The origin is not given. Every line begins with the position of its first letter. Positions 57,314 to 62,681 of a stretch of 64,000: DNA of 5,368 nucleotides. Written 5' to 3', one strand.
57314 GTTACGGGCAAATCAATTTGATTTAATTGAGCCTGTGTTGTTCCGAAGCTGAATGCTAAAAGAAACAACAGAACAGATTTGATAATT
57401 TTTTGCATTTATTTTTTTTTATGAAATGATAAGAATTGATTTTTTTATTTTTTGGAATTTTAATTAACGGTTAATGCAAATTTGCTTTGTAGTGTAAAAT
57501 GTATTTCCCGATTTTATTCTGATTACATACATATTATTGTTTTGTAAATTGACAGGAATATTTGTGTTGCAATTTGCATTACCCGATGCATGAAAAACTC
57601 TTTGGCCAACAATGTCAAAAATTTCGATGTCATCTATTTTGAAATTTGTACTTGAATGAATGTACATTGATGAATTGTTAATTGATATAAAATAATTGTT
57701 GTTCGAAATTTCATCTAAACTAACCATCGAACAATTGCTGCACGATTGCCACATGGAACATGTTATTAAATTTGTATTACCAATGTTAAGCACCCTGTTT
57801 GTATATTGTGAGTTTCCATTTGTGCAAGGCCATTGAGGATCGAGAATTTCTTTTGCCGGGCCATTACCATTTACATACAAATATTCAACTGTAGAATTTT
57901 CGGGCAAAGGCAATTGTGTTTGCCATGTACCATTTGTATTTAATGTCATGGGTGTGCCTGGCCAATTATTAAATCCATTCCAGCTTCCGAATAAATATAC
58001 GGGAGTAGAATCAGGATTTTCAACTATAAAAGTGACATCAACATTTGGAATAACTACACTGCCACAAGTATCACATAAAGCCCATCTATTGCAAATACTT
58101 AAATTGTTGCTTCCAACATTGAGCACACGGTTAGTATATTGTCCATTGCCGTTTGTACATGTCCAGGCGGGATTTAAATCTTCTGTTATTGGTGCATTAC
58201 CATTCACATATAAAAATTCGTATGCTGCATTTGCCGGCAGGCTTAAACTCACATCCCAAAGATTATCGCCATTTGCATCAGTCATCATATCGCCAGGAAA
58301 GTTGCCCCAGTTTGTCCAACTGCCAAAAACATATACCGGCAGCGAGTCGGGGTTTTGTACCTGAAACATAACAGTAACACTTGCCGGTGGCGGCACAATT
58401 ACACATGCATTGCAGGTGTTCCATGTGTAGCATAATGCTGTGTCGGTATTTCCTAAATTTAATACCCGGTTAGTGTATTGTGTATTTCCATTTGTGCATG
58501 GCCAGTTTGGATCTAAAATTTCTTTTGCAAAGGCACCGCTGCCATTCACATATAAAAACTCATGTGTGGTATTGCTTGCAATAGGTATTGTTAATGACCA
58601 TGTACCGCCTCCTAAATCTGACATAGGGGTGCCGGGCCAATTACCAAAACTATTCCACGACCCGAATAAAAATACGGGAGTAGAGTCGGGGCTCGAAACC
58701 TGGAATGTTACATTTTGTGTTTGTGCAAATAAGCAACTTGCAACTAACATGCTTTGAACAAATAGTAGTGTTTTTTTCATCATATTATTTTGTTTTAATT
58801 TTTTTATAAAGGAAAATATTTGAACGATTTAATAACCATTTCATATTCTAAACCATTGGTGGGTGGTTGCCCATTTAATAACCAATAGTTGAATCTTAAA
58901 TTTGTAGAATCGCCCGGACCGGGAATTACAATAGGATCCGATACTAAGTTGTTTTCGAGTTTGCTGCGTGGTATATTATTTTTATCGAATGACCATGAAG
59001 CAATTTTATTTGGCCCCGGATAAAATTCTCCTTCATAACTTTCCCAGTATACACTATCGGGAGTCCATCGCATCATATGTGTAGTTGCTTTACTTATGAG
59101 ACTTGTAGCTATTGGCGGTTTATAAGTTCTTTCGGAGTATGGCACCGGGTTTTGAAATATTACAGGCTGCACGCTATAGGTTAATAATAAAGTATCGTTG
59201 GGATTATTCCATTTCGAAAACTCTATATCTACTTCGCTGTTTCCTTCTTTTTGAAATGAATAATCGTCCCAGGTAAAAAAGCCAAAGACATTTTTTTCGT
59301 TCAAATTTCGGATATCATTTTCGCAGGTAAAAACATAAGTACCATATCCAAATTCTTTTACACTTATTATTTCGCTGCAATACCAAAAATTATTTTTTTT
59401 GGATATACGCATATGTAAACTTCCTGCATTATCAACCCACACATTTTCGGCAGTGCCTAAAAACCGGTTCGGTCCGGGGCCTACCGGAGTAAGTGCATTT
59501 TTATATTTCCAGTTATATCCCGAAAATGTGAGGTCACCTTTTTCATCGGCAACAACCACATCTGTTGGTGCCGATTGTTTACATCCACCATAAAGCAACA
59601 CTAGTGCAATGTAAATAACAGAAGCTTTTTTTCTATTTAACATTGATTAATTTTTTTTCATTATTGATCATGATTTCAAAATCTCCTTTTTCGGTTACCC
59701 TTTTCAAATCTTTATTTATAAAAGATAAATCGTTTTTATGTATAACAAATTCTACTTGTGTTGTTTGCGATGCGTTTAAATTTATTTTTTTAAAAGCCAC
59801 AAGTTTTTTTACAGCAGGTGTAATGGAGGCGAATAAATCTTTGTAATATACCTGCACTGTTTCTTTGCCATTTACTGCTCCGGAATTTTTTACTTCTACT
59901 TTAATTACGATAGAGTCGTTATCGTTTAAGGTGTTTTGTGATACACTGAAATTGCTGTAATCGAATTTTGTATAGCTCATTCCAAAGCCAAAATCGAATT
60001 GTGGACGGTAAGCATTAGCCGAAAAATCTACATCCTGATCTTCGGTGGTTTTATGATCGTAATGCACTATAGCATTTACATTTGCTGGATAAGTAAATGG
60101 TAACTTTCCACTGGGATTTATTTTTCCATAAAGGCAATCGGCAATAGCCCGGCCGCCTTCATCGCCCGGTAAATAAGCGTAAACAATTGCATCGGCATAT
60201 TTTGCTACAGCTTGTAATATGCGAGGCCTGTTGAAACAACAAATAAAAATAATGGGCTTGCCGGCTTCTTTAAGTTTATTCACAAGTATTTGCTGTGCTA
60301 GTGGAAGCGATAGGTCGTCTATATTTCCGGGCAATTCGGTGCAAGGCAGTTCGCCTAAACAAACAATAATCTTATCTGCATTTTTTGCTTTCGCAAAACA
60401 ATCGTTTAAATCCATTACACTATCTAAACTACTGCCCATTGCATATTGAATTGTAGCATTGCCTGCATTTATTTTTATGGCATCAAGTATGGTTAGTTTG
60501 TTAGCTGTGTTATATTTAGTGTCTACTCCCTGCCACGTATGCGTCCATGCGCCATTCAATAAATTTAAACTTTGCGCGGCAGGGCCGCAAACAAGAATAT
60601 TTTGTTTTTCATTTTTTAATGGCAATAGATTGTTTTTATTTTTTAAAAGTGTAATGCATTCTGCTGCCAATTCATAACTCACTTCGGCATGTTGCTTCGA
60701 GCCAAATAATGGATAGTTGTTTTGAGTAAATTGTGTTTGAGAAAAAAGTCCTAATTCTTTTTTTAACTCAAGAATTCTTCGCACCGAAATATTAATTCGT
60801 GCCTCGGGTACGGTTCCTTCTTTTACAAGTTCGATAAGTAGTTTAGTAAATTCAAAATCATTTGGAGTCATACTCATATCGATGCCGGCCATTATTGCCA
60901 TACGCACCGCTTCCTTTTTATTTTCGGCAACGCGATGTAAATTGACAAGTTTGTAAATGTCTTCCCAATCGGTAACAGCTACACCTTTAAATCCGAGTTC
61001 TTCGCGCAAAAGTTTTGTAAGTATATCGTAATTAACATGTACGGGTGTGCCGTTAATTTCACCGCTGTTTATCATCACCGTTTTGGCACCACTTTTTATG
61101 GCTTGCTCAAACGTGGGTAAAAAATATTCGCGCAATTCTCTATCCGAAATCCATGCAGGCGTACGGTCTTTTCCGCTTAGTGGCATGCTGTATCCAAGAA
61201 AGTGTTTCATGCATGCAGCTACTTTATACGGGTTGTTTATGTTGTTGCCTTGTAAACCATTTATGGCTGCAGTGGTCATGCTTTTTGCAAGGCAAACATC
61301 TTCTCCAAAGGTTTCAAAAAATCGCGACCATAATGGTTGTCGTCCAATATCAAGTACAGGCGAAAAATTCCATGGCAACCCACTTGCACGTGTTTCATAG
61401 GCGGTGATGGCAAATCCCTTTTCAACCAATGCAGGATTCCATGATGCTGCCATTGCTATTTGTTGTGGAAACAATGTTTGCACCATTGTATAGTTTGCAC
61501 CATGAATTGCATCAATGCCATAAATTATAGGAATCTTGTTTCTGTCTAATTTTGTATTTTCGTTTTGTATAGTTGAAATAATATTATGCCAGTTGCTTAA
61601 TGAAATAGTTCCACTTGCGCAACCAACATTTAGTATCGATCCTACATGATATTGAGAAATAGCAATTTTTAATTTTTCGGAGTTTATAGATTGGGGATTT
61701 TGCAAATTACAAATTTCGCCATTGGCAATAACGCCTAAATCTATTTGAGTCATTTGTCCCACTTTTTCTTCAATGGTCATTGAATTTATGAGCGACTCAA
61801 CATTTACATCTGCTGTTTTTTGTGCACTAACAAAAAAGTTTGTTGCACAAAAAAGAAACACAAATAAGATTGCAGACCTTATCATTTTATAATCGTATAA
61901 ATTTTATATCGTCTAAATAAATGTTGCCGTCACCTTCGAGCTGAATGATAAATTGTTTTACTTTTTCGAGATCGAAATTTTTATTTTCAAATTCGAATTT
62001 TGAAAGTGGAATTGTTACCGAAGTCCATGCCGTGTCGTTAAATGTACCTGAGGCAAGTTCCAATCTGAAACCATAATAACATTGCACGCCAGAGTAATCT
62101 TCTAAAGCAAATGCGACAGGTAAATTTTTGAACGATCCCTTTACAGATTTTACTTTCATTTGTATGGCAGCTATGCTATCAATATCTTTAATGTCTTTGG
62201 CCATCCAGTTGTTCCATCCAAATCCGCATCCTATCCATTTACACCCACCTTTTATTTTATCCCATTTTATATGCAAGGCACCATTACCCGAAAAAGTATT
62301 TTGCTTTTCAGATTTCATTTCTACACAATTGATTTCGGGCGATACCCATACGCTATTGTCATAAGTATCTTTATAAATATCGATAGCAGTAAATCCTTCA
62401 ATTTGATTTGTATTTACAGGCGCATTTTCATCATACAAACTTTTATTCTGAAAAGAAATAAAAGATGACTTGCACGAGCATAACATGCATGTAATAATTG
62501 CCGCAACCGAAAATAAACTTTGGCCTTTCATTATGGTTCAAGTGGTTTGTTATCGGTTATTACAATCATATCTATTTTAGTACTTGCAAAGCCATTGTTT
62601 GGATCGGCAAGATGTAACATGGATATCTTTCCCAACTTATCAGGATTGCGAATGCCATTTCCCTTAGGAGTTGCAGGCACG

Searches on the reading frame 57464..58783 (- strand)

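Call 36: search_protein_families(library=pfam, proteins=[window:57464-58783:-], max_evalue=0.00001)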
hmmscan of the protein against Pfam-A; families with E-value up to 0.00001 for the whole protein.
window:57464-58783:- (439 aa): 4 families
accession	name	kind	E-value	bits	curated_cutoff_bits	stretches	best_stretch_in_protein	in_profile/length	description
PF02922.24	CBM_48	-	2.6e-11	44.1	22.4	0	249-316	12-81/83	Carbohydrate-binding module 48 (Isoamylase N-terminal domain)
PF16760.10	CBM53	-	2.1e-09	38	27.6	0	24-71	2-51/57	Starch/carbohydrate-binding module (family 53)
PF00686.25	CBM_20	-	1.9e-08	34.5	23.3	0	248-305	2-68/97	Starch binding domain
PF16561.11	AMPK1_CBM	-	6.6e-06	26.7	26.8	0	149-218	13-75/85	Glycogen recognition site of AMP-activated protein kinase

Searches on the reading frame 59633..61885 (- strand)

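Call 52: search_protein_families(library=pfam, proteins=[window:59633-61885:-], max_evalue=0.001)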
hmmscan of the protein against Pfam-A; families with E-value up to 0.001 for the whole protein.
window:59633-61885:- (750 aa): 3 families
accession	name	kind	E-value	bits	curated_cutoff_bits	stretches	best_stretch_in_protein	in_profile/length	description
PF00933.27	Glyco_hydro_3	-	6.1e-69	233.3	27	1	37-374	1-316/316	Glycosyl hydrolase family 3 N terminal domain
PF01915.27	Glyco_hydro_3_C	-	7.1e-42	144.1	31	1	411-638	1-200/200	Glycosyl hydrolase family 3 C-terminal domain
PF14310.12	Fn3-like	-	4.8e-17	62.3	25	1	675-742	1-69/71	Fibronectin type III-like domain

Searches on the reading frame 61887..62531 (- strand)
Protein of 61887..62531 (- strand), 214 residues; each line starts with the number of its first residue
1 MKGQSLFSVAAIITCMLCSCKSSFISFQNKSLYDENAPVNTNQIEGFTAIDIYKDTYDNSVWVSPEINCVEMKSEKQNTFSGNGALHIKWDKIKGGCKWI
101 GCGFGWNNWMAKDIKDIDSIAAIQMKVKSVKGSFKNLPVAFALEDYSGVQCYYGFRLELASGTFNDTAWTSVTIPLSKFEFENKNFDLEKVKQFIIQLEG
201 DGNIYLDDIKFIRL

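Call 52: search_protein_families(library=pfam, proteins=[window:61887-62531:-], max_evalue=0.001)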
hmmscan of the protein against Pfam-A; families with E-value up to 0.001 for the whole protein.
window:61887-62531:- (214 aa): 2 families
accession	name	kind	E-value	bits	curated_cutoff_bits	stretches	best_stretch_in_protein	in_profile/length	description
PF21582.3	CBM30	-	6.3e-05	23.4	27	1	75-200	31-155/170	Carbohydrate binding domain 30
PF18329.7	SGBP_B_XBD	-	0.00041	21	26.4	1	57-196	15-162/186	Surface glycan-binding protein B xyloglucan binding domain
